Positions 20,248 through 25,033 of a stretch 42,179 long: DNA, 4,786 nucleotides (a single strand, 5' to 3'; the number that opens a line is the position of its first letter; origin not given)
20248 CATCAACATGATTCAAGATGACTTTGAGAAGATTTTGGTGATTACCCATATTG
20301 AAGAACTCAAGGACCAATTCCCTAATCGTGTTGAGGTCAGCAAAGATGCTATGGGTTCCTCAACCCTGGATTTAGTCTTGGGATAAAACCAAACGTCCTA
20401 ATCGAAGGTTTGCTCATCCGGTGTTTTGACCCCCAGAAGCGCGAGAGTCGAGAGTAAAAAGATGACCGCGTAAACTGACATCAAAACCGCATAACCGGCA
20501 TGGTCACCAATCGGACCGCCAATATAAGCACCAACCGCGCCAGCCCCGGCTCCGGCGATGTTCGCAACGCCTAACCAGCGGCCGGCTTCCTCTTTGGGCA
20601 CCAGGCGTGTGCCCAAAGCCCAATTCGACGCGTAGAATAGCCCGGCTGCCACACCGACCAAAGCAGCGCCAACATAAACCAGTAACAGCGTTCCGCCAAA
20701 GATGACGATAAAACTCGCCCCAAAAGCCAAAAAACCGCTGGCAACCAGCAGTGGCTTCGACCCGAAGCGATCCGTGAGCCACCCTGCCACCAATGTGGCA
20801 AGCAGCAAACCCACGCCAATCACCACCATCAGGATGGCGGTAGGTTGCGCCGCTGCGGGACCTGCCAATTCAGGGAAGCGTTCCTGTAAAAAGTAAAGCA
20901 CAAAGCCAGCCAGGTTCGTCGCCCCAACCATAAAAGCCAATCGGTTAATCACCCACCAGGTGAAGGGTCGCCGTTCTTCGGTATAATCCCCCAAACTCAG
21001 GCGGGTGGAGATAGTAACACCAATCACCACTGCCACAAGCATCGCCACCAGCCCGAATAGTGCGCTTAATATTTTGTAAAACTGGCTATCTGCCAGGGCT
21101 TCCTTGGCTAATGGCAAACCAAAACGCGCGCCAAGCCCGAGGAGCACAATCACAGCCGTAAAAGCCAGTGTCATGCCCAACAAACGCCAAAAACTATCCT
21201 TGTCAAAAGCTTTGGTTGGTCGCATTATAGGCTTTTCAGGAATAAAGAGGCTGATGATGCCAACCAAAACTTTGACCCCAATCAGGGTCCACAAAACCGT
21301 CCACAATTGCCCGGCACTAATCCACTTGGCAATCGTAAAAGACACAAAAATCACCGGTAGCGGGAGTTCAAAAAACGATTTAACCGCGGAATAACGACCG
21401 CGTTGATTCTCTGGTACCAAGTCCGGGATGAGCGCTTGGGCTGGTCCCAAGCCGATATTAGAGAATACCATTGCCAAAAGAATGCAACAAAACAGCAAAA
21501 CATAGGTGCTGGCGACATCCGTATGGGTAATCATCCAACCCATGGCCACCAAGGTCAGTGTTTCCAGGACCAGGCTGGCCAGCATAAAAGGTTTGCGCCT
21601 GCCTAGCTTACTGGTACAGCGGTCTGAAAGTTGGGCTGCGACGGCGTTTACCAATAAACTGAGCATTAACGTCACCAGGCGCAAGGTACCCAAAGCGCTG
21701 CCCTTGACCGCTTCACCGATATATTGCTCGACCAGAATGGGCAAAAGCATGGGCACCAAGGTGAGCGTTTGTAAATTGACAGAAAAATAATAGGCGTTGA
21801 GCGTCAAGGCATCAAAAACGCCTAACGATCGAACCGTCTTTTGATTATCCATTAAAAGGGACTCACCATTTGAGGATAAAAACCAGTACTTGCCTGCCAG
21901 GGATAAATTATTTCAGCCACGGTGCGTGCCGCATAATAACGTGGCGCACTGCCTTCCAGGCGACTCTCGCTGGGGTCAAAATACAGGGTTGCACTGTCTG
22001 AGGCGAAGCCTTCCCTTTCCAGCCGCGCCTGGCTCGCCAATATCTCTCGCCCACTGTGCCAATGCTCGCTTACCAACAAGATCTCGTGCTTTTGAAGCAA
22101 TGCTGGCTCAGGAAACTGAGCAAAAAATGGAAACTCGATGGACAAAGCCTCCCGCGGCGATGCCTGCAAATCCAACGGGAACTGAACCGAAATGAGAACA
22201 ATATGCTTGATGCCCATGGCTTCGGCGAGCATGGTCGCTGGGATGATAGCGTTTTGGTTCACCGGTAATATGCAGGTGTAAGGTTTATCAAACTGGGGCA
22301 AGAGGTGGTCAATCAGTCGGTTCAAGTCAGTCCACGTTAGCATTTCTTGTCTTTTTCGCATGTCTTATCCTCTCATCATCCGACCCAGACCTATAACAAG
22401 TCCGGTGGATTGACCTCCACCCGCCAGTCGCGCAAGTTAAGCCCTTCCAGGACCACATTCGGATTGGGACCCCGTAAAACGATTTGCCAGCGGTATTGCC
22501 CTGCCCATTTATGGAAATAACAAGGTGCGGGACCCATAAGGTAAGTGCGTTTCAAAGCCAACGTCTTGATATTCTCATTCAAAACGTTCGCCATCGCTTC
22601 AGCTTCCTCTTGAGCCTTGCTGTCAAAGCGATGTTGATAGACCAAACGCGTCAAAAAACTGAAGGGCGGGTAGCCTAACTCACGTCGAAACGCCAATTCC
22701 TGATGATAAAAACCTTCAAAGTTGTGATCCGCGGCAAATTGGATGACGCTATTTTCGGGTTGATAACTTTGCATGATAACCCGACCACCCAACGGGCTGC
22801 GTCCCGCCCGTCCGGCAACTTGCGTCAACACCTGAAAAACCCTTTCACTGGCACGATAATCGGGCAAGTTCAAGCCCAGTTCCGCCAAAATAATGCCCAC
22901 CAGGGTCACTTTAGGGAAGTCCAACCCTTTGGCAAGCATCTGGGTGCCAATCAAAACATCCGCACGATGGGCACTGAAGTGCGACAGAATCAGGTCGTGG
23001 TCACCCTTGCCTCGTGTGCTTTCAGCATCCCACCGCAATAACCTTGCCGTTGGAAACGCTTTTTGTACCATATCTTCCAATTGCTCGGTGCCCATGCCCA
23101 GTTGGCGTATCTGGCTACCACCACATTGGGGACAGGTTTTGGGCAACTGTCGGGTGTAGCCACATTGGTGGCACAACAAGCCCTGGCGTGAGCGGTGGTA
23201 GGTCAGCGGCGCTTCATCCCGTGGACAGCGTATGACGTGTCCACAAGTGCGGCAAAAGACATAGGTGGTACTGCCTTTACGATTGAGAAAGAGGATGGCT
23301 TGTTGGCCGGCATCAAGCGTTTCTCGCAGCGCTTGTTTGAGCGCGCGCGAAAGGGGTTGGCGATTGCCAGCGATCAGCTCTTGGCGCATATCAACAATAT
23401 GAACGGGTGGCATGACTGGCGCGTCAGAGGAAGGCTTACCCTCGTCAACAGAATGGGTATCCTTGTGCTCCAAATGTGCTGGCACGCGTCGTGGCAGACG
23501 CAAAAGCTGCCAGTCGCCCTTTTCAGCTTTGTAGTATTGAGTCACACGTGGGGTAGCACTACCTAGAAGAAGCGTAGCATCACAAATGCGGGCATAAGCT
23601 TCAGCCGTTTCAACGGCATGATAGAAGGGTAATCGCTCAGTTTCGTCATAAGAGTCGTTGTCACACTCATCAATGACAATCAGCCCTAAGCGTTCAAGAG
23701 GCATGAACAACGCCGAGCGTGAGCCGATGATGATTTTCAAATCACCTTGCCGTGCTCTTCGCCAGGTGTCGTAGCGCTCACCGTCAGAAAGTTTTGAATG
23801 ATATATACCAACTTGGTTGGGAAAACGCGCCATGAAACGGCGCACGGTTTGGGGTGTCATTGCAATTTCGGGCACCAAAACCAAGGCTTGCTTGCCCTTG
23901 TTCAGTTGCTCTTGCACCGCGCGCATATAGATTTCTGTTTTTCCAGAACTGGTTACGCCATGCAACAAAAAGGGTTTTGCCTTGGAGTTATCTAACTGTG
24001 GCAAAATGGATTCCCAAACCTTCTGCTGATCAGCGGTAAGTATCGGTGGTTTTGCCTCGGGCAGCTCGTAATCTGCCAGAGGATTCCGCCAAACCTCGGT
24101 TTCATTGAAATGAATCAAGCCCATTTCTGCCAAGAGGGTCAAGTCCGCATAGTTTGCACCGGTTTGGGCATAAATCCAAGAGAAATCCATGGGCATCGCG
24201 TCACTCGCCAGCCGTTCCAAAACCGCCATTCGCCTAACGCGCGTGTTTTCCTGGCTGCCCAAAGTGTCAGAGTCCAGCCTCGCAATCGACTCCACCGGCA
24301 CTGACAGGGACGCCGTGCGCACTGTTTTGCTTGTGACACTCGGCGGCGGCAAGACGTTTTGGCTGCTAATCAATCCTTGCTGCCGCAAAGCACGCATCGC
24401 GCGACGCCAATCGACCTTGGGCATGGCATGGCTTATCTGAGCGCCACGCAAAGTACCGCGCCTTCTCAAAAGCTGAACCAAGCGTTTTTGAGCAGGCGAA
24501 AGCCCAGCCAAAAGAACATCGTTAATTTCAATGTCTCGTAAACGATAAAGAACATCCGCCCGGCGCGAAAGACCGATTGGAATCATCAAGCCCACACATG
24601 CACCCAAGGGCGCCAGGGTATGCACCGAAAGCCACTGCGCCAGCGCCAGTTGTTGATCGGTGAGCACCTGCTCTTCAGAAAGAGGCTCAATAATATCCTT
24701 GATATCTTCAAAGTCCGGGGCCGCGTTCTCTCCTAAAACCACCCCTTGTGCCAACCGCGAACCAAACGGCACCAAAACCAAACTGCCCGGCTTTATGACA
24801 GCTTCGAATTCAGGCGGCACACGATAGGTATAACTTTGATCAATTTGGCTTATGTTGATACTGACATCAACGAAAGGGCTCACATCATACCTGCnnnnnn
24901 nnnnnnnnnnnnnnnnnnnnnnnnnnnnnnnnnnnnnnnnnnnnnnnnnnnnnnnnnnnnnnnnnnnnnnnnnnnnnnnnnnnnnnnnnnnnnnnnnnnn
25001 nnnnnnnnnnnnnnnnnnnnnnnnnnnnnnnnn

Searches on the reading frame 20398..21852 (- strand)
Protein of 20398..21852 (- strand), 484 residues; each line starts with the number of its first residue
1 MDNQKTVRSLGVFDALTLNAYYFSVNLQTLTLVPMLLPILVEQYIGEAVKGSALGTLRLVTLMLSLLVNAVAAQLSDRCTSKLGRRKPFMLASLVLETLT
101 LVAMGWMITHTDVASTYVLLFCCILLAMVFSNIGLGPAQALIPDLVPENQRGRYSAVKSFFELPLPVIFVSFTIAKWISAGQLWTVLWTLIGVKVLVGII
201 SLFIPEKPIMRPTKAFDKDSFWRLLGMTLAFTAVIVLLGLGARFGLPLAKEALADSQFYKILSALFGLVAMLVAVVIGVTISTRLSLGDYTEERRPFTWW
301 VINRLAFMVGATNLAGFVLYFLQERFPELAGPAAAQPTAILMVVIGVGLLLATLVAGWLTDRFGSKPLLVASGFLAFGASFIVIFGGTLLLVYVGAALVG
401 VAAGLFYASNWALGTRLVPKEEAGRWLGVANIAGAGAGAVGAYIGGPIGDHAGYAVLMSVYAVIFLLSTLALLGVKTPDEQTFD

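Call 77: search_protein_families(library=pfam, proteins=[window:20398-21852:-], max_evalue=0.0001)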
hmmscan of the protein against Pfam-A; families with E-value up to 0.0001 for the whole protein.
window:20398-21852:- (484 aa): 2 families
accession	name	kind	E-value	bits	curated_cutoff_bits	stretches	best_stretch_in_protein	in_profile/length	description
PF07690.21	MFS_1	-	5.7e-26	91.7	33.4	2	339-480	35-179/347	Major Facilitator Superfamily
PF13347.12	MFS_2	-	4.4e-11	42.4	27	1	49-245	30-237/427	MFS/sugar transport protein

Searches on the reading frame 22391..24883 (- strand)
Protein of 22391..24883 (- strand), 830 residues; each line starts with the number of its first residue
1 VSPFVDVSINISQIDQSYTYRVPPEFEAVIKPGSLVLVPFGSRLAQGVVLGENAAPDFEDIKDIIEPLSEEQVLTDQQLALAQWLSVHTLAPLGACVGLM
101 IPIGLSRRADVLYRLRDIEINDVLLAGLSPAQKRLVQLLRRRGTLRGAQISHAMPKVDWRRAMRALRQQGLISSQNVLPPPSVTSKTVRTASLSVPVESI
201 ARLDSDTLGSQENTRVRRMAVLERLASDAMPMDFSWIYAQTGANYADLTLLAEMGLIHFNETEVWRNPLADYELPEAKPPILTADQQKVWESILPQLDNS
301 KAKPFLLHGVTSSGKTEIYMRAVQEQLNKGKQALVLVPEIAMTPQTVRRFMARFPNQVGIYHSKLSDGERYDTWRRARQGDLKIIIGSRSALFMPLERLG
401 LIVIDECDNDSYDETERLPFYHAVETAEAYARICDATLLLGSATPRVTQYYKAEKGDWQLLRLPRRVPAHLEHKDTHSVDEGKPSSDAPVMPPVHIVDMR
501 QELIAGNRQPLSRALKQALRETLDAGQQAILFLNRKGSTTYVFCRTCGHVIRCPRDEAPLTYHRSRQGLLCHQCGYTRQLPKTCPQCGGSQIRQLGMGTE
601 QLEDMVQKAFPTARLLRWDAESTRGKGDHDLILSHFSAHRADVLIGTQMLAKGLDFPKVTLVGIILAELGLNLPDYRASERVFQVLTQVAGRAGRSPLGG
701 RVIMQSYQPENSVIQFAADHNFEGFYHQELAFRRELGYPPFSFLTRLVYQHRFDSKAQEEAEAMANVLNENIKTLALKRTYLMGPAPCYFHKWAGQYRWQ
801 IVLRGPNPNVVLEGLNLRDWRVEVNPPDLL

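Call 77: search_protein_families(library=pfam, proteins=[window:22391-24883:-], max_evalue=0.0001)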
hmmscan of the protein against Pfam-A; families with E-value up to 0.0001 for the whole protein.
window:22391-24883:- (830 aa): 6 families
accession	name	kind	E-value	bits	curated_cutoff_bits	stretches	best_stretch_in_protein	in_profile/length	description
PF17764.6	PriA_3primeBD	-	8.5e-22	77.3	22.7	1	7-102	2-96/96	3'DNA-binding domain (3'BD)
PF00270.35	DEAD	-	3.8e-17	63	26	1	283-446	1-161/167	DEAD/DEAH box helicase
PF04851.21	ResIII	-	2.4e-13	50.8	22.5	1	283-446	5-163/164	Type III restriction enzyme, res subunit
PF18074.6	PriA_C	-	2e-11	45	26.9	1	740-809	1-67/95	Primosomal protein N C-terminal domain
PF00271.37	Helicase_C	-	7.6e-11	42.7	23.5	1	626-695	51-108/110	Helicase conserved C-terminal domain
PF18319.7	Zn_ribbon_PriA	-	2.7e-06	27.6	26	1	553-578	1-26/27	PriA DNA helicase Cys-rich region (CRR) domain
